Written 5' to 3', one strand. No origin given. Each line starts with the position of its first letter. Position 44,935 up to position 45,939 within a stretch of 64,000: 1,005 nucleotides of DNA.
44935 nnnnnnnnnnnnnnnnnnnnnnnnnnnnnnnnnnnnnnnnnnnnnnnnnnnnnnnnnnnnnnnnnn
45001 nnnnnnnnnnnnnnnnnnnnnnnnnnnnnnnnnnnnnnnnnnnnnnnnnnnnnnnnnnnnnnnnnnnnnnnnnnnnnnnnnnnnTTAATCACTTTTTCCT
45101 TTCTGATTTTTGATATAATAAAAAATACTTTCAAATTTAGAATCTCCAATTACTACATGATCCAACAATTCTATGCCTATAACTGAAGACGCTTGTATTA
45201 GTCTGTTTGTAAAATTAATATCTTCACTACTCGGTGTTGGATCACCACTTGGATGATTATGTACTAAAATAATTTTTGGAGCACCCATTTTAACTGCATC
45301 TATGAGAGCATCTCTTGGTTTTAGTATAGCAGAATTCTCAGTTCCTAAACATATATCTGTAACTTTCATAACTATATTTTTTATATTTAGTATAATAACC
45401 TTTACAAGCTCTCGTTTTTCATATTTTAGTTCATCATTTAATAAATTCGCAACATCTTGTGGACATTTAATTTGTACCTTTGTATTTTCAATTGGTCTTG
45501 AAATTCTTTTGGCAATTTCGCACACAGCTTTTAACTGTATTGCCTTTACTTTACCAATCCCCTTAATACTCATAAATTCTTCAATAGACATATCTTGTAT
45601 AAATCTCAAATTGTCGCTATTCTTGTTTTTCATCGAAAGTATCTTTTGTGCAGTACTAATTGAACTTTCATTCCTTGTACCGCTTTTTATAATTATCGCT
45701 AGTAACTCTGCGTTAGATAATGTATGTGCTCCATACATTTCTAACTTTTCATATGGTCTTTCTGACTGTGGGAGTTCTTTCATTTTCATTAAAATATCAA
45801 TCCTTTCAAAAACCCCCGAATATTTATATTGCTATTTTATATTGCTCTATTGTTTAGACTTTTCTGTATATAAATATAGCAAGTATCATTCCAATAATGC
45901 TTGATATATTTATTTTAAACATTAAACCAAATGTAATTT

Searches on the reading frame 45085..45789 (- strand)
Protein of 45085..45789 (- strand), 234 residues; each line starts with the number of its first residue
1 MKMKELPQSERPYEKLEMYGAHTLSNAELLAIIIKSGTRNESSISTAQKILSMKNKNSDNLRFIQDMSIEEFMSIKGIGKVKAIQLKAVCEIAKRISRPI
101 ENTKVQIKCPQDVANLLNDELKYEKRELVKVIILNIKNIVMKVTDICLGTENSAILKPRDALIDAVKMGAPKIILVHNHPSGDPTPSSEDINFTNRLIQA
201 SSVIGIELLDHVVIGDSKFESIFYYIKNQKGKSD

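Call 8: search_protein_families(library=pfam, proteins=[window:45085-45789:-], max_evalue=0.001)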
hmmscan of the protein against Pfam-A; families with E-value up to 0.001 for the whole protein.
window:45085-45789:- (234 aa): 3 families
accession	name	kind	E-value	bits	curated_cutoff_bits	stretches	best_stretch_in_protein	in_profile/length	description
PF04002.20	RadC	-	4e-34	117.6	22.1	1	107-221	1-115/121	RadC-like JAB domain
PF20582.4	UPF0758_N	-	2.1e-26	92.2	27.1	1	3-84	1-77/77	UPF0758 N-terminal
PF14464.11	Prok-JAB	-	0.00076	19.8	25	0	121-206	13-102/114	Prokaryotic homologs of the JAB domain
